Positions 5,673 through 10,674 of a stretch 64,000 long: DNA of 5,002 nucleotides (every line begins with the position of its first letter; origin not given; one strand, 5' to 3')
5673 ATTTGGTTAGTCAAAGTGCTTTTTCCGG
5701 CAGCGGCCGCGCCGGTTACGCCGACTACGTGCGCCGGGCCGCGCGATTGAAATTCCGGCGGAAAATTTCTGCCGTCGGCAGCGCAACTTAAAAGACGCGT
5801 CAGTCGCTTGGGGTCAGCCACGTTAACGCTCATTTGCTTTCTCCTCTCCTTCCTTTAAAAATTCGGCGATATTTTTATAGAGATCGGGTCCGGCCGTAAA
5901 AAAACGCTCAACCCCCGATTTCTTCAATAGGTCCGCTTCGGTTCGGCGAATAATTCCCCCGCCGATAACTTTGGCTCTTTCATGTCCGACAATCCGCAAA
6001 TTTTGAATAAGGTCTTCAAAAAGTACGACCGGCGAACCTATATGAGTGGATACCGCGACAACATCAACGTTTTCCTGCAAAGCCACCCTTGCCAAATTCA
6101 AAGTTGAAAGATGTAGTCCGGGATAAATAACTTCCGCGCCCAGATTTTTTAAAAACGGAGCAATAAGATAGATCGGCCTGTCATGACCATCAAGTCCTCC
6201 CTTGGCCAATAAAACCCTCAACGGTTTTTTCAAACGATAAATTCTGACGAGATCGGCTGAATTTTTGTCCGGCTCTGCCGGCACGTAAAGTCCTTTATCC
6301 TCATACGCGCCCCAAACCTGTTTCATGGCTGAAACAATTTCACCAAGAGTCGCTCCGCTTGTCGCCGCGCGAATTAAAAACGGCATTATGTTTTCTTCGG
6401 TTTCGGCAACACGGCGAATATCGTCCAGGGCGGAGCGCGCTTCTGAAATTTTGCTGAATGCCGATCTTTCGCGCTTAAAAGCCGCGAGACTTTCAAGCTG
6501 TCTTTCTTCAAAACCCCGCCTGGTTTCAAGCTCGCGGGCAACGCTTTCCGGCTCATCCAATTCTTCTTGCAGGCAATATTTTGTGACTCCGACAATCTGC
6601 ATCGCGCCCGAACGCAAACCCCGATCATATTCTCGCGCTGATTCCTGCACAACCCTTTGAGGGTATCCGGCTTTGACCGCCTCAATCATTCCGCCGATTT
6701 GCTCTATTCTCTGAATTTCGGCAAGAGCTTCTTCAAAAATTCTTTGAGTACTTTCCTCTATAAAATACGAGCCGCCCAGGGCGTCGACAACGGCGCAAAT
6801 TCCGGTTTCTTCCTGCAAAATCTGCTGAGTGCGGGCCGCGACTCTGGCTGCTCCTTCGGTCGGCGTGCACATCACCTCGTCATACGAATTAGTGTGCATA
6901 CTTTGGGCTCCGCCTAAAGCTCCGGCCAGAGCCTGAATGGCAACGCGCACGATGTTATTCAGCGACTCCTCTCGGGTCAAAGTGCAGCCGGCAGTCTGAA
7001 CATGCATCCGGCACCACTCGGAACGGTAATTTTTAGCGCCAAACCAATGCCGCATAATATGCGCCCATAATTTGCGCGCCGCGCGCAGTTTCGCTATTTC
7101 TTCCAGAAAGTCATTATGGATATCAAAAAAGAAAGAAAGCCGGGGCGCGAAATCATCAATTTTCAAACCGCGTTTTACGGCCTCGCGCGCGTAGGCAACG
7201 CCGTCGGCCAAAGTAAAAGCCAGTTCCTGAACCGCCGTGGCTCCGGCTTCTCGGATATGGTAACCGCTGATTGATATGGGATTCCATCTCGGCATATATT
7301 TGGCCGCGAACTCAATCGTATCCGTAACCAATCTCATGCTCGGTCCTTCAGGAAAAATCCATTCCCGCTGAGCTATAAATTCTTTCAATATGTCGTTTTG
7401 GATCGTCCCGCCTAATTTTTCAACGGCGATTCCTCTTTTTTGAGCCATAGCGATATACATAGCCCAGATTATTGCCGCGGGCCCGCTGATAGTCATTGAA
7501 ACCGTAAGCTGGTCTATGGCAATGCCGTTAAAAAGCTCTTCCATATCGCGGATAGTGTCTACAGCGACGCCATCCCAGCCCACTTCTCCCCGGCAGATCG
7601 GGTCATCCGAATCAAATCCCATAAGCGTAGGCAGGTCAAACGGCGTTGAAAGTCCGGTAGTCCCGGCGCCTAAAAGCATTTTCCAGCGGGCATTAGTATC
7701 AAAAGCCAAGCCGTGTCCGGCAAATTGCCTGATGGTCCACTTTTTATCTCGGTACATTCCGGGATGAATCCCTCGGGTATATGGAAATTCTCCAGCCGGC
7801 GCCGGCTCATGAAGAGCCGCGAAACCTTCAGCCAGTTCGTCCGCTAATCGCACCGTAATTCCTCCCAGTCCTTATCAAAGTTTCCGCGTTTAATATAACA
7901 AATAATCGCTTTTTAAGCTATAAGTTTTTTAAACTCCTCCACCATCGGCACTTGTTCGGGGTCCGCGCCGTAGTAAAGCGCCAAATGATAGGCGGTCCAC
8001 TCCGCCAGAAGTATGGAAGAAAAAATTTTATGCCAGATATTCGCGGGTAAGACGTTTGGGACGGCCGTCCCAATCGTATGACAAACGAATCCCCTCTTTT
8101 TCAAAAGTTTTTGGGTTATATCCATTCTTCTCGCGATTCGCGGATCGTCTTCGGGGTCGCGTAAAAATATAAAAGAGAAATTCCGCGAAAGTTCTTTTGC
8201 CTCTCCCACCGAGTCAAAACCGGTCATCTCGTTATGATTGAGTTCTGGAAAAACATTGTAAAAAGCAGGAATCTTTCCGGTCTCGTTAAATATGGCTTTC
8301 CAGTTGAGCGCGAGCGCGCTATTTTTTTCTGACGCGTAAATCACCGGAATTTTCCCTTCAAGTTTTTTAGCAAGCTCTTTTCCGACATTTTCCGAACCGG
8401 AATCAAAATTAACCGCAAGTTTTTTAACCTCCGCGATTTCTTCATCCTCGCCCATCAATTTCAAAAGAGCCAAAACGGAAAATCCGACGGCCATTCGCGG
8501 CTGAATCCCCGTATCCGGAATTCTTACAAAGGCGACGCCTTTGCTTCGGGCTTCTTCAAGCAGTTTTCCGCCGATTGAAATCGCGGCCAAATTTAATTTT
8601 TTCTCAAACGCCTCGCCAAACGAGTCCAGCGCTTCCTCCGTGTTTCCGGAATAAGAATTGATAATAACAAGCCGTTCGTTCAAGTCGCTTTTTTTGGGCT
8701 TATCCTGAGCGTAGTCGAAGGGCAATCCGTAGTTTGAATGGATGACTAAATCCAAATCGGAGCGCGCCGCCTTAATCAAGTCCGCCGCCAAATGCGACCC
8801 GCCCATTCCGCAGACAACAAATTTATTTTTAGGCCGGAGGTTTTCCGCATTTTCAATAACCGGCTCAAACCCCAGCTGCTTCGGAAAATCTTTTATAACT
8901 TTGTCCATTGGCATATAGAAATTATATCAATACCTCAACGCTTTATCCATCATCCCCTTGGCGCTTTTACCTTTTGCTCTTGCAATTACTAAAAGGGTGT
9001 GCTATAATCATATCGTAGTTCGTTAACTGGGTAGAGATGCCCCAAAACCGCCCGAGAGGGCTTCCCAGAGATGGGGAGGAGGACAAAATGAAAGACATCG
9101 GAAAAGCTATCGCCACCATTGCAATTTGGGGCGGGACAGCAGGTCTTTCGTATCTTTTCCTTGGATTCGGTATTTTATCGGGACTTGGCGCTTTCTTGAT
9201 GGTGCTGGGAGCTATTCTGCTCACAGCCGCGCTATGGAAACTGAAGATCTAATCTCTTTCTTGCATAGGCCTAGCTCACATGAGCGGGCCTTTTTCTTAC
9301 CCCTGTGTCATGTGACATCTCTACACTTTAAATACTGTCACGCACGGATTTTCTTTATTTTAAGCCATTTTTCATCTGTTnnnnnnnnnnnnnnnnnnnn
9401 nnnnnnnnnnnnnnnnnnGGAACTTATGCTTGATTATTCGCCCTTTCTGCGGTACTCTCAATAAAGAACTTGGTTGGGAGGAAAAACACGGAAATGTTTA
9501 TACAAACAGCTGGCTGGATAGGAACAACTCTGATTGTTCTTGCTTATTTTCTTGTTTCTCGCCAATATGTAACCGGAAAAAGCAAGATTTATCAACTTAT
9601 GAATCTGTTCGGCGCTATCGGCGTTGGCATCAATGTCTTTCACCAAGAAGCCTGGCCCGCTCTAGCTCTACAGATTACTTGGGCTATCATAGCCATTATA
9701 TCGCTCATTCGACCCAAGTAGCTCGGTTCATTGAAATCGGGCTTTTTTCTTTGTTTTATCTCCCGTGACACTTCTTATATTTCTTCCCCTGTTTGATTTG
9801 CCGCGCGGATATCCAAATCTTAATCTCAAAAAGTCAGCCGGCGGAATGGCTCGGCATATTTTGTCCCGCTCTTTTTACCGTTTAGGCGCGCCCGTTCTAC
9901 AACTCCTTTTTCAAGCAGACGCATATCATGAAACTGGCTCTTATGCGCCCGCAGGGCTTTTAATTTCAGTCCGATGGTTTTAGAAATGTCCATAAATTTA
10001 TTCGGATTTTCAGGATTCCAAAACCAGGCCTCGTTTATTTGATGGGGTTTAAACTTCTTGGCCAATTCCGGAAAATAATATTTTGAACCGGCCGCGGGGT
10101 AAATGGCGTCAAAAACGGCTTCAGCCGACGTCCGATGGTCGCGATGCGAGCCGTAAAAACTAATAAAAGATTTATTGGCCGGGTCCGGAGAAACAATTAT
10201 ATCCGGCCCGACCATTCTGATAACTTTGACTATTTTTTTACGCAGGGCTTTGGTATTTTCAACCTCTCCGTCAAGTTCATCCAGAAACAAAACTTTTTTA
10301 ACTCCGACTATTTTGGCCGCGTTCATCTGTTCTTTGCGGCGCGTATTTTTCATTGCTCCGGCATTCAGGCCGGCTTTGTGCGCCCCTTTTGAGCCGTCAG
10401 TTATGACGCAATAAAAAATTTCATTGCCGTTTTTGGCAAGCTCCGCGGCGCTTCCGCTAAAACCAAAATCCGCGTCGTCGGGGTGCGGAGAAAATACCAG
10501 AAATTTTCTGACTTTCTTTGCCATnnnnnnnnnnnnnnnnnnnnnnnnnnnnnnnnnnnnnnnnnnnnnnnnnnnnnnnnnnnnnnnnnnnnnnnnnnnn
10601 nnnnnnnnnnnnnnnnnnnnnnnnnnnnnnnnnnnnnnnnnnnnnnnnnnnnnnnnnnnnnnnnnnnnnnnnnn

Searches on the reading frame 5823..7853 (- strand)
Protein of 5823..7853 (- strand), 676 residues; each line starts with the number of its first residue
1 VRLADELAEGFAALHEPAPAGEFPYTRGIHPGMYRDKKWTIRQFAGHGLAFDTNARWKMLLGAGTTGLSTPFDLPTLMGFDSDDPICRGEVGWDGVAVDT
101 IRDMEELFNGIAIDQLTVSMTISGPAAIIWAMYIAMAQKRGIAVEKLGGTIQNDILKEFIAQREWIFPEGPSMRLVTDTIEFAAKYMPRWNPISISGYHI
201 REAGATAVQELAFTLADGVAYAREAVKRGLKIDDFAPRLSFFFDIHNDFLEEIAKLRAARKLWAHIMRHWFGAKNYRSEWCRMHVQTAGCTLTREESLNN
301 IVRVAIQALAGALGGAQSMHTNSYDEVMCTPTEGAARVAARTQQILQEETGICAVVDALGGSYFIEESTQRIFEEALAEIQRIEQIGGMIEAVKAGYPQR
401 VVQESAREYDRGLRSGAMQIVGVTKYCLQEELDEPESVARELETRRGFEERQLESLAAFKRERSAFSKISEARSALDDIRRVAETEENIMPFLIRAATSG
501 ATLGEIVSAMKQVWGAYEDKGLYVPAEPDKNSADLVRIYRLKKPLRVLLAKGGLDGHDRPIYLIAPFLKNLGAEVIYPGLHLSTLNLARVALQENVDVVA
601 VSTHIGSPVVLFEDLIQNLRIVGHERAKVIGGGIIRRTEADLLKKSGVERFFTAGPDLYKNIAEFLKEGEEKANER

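Call 56: search_protein_families(library=pfam, proteins=[window:5823-7853:-], max_evalue=0.001)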
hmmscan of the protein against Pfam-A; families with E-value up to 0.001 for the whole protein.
window:5823-7853:- (676 aa): 2 families
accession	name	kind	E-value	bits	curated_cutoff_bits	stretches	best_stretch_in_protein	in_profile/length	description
PF01642.28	MM_CoA_mutase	-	7.1e-191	635.6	22.1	1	18-515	26-512/512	Methylmalonyl-CoA mutase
PF02310.24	B12-binding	-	1.5e-12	47.8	32.1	1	546-655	2-113/121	B12 binding domain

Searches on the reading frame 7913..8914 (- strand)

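Call 56: search_protein_families(library=pfam, proteins=[window:7913-8914:-], max_evalue=0.001)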
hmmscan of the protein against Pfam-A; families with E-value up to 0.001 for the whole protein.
window:7913-8914:- (333 aa): 1 family
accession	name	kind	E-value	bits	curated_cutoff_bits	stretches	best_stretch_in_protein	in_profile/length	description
PF10432.14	bact-PGI_C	-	2.6e-40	138.2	24.5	1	175-330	2-149/151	Bacterial phospho-glucose isomerase C-terminal SIS domain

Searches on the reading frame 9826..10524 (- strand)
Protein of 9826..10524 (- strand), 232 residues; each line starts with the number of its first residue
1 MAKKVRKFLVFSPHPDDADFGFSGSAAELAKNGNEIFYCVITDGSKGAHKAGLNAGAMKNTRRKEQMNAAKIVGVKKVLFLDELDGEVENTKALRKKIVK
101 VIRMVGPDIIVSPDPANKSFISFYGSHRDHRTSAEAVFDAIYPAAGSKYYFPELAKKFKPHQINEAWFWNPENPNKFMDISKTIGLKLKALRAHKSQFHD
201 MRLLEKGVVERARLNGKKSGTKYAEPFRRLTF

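Call 9: search_protein_families(library=pfam, proteins=[window:9826-10524:-], max_evalue=0.01)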
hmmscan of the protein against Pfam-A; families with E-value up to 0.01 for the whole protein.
window:9826-10524:- (232 aa): 1 family
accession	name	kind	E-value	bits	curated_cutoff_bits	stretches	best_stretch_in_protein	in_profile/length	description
PF02585.22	PIG-L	-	6.3e-28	98.3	28.2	1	9-140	1-128/129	GlcNAc-PI de-N-acetylase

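Call 23: find_related_loci(query=window:9826-10521:-, collection=genome_contigs, flank=6000)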
Query window:9826-10521:- (231 aa) in genome_contigs; peptide patterns used: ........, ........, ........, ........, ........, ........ (x = any residue, [..] = any of these).
129 stretches matched a pattern; 21 encode a relative of the query (tblastn E <= 1e-3); 21 distinct loci.
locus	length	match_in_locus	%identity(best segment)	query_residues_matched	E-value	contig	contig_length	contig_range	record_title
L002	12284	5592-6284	97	1-231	8e-152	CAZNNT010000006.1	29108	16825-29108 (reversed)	MAG TPA_asm: uncultured Candidatus Saccharibacteria bacterium isolate SRP090828_co3_7 genome assembly, contig: NODE_222_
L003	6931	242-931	57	3-231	2e-82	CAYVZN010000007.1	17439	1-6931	MAG TPA_asm: uncultured Candidatus Saccharibacteria bacterium isolate binchicken_co21_294 genome assembly, contig: NODE_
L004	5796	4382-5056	56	6-231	8e-82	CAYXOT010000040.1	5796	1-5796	MAG TPA_asm: uncultured archaeon isolate binchicken_co21_401 genome assembly, contig: NODE_16849_length_5796_cov_6.02334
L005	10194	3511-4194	54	4-231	5e-81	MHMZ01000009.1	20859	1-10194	MAG: Candidatus Portnoybacteria bacterium RIFCSPHIGHO2_02_FULL_39_12 rifcsphigho2_01_scaffold_16637, whole genome shotgu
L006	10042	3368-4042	56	5-231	2e-80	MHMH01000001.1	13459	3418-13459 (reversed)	MAG: Candidatus Nealsonbacteria bacterium RIFCSPLOWO2_01_FULL_43_32 rifcsplowo2_01_scaffold_10376, whole genome shotgun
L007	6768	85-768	57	5-231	4e-79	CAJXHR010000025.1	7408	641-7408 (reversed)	TPA_asm: uncultured bacterium isolate SRR5494785_bin.51_MetaBAT_v2.12.1_MAG genome assembly, contig: NODE_4902_length_74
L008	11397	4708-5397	53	2-231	2e-75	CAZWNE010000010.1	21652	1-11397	MAG TPA_asm: uncultured Candidatus Saccharibacteria bacterium isolate binchicken_co38_1285 genome assembly, contig: NODE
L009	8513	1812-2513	53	5-231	9e-75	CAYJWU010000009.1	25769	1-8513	MAG TPA_asm: uncultured Candidatus Saccharibacteria bacterium isolate ERP125453_co1_512 genome assembly, contig: NODE_16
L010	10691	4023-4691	52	6-227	1e-74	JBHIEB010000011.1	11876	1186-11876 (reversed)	MAG: Candidatus Paceibacterales bacterium isolate b3.sp2_bin.52 NODE_1734_length_11876_cov_5.438795, whole genome shotgu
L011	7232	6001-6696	54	4-231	2e-76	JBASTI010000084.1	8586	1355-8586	MAG: Candidatus Spechtbacterales bacterium isolate MFD03232_ilm_asm_bin57 k127_27741, whole genome shotgun sequence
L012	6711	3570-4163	53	4-199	1e-66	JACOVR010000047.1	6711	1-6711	MAG: Candidatus Wildermuthbacteria bacterium isolate NC_groundwater_105_Ag_S-0.1um_48_40 S_p1_S3_170907_scaffold_1640836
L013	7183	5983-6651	46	6-229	2e-65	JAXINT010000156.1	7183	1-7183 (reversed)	MAG: Candidatus Asbonarchaeaceae archaeon isolate DAL-9Gt_90_72C1R c_000000006081, whole genome shotgun sequence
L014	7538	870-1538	50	6-229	5e-64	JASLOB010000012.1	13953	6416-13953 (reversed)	MAG: Candidatus Nanoarchaeia archaeon isolate Arabian11_MAG_25 c_000000735677, whole genome shotgun sequence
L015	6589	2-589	51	33-227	2e-61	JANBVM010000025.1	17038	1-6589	MAG: Patescibacteria group bacterium isolate AMOR_Bin_1762 NODE_26_length_17038_cov_34.728200, whole genome shotgun sequ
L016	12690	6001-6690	52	3-231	9e-78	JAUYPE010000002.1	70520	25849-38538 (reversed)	MAG: bacterium isolate C4_metabat.bin.101 C4_k141_2982, whole genome shotgun sequence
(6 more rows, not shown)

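Call 45: find_encoding_contigs(protein=window:9826-10524:-, flank=3000, max_places=10)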
Protein window:9826-10524:- (232 aa): 3 contigs read that carry it; 2 places shown.
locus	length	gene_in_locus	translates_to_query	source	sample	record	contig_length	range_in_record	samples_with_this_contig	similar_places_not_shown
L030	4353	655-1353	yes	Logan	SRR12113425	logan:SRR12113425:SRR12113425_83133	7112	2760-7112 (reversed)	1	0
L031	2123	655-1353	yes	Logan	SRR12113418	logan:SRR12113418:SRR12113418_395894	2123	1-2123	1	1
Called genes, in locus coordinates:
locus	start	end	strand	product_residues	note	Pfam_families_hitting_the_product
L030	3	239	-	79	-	?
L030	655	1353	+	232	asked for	PF02585:PIG-L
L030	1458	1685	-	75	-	PF26604:CBU_0592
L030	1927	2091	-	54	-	-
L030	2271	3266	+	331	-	PF10432:bact-PGI_C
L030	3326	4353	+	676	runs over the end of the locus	PF01642:MM_CoA_mutase, PF02310:B12-binding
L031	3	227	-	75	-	?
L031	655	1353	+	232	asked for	PF02585:PIG-L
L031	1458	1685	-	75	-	PF26604:CBU_0592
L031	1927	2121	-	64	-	?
